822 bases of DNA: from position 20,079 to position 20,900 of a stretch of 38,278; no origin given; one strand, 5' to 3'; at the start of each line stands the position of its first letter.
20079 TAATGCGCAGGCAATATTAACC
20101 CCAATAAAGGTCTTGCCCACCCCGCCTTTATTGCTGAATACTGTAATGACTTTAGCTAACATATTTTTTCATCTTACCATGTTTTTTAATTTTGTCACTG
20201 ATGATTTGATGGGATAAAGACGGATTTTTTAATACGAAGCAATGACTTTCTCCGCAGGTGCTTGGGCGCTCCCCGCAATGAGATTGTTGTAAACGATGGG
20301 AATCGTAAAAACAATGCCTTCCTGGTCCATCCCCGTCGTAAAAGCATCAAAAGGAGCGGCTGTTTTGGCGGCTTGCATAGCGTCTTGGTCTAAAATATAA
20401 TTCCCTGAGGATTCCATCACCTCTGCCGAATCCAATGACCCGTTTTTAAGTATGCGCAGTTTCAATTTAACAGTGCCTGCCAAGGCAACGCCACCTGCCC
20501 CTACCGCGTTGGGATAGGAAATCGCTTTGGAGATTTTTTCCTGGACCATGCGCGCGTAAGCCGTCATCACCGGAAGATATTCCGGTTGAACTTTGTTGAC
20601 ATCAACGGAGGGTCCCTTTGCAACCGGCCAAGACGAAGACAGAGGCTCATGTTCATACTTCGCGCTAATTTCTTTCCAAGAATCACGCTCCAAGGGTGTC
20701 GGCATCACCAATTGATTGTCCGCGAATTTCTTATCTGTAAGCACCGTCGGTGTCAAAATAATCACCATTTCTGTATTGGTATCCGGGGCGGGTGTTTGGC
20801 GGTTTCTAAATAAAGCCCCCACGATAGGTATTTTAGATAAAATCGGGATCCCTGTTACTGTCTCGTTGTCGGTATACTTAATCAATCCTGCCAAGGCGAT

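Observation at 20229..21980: Tad secretin carries a C-terminal TonB_C-like domain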

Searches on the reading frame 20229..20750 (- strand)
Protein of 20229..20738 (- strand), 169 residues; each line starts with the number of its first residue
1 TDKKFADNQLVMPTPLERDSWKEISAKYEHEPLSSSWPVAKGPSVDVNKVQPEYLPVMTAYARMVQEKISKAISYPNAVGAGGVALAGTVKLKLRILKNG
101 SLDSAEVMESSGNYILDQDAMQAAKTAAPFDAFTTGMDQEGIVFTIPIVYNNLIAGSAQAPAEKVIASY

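Call 3: search_protein_families(library=pfam, proteins=[window:20229-20738:-], max_evalue=0.1)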
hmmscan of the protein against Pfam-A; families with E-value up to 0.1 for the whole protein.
window:20229-20738:- (169 aa): 2 families
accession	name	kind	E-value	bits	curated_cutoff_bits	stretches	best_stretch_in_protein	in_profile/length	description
PF03544.19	TonB_C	-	5.2e-11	43.3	24.6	1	86-151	14-78/79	Gram-negative bacterial TonB protein C-terminal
PF13103.11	TonB_2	-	0.00016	22.2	22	1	60-133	3-71/85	TonB C terminal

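Call 4: search_protein_families(library=ncbifam, proteins=[window:20229-20738:-], max_evalue=0.1)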
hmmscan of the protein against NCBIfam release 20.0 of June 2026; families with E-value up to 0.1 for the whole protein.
window:20229-20738:- (169 aa): 5 families
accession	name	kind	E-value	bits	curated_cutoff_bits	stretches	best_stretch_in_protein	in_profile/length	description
TIGR01352.1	tonB_Cterm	subfamily_domain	5.3e-12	45.9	27.1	1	81-151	7-74/76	TonB family protein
TIGR02794.1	tolA_full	equivalog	0.00061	19.1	59.45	1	59-130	278-341/362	cell envelope integrity protein TolA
NF038079.1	TonB_sider_MxcH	equivalog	0.0021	16.2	925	1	73-127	10-61/792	TonB-dependent siderophore myxochelin receptor MxcH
NF047760.1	LIC10042_TonB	equivalog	0.052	13.6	100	1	67-125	79-135/156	LIC_10042 family TonB-like protein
NF033768.1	myxo_SS_tail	domain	0.076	13.1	40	0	85-112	30-57/92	AgmX/PglI C-terminal domain-containing protein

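Call 25: predict_structure(alignment_id=A1)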
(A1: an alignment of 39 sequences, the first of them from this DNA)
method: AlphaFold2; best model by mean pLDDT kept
length: 173 residues; sequences in the alignment: 39
mean_pLDDT: 79.9   pTM: 0.56
mean pLDDT of the five models: 79.9, 79.5, 79.0, 78.7, 76.7
residues with pLDDT >= 90: 87; 70-90: 35; 50-70: 31; < 50: 20
segments of 3 or more residues with pLDDT < 50: 47-50, 52-55, 163-173
pLDDT, mean of each block of 10 residues (from residue 1): 65 88 94 81 51 56 91 88 65 95 97 94 95 93 92 77 47 44
secondary structure, 60 per line:
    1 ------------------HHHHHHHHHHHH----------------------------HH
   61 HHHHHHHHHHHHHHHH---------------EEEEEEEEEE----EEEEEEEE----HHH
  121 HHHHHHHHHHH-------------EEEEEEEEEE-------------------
elements in order: H19-30 H59-76 E92-101 E106-113 H118-131 E145-154

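Call 29: fold_search(model_id=the predicted structure, library=pdb)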
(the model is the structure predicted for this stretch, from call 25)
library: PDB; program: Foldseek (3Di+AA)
matches with E <= 10: 205; with E <= 0.001: 4
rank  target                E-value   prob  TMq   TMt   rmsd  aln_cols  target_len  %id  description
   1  6sly_MODEL_1_A        6.2e-05  1.00  0.44  0.68   2.3        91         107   27  NMR solution structure of Helicobacter pylori TonB-CTD (residues 179-285) (released 2020-03-25)
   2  5lw8_MODEL_1_A        6.6e-05  1.00  0.42  0.74   2.6        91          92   27  NMR solution structure of Helicobacter pylori TonB-CTD (residues 194-285) (released 2016-10-19)
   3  1lr0                  4.6e-04  1.00  0.38  0.50  12.6       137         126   18  Pseudomonas aeruginosa TolA Domain III, Seleno-methionine Derivative (released 2002-05-29)
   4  9dc4_T                9.7e-04  1.00  0.31  0.61   1.5        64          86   28  Transferrin Binding Protein A in complex with transferrin binding protein B, transferrin and globular domain of TonB (released 2026-03-04)
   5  6s3w_MODEL_1_A        1.4e-03  1.00  0.35  0.48   5.8        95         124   18  Solution NMR Structure of TolAIII Bound to a Peptide Derived from the N-terminus of TolB (released 2020-03-25)
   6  9ddz                  2.6e-03  1.00  0.36  0.72   2.1        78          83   26  Crystal Structure of Neisseria meningitidis TonB C-terminus domain (globular domain) (released 2026-03-04)
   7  7zc8_B                3.8e-03  1.00  0.34  0.64   3.1        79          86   16  Crystal structure of the C-terminal domain of FusB, a TonB homologue (released 2022-08-17)
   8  2m2k_MODEL_1_A        4.4e-03  0.99  0.37  0.47  13.1       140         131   15  The structure of HasB CTD (released 2013-04-10)
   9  7zc8_A                4.9e-03  1.00  0.34  0.63   2.7        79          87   18  Crystal structure of the C-terminal domain of FusB, a TonB homologue (released 2022-08-17)
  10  6fip_MODEL_1_A        8.1e-03  1.00  0.37  0.61   2.8        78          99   24  Solution NMR structure of Pseudomonas aeruginosa TonB CTD (released 2018-08-29)
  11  3qdp                  8.1e-03  1.00  0.34  0.61   5.0        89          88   20  Structural characterization of the interaction of colicin A, colicin N, and TolB with TolAIII translocon (released 2012-01-25)
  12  2x9a_B                9.2e-03  1.00  0.37  0.66   4.5        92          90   20  crystal structure of g3p from phage IF1 in complex with its coreceptor, the C-terminal domain of TolA (released 2010-12-01)
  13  6i97_D                1.1e-02  1.00  0.37  0.66   2.6        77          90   23  Structure of the ferrioxamine B transporter FoxA from Pseudomonas aeruginosa in complex with ferrioxamine B and a C-te (released 2019-08-28)
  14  3qdr_A                1.3e-02  1.00  0.38  0.64   3.9        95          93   17  Structural characterization of the interaction of colicin A, colicin N, and TolB with the TolAIII translocon (released 2012-01-25)
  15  4g7x_B                1.6e-02  1.00  0.41  0.65   4.2       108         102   13  Crystal structure of a complex between the CTXphi pIII N-terminal domain and the Vibrio cholerae TolA C-terminal domai (released 2012-08-29)
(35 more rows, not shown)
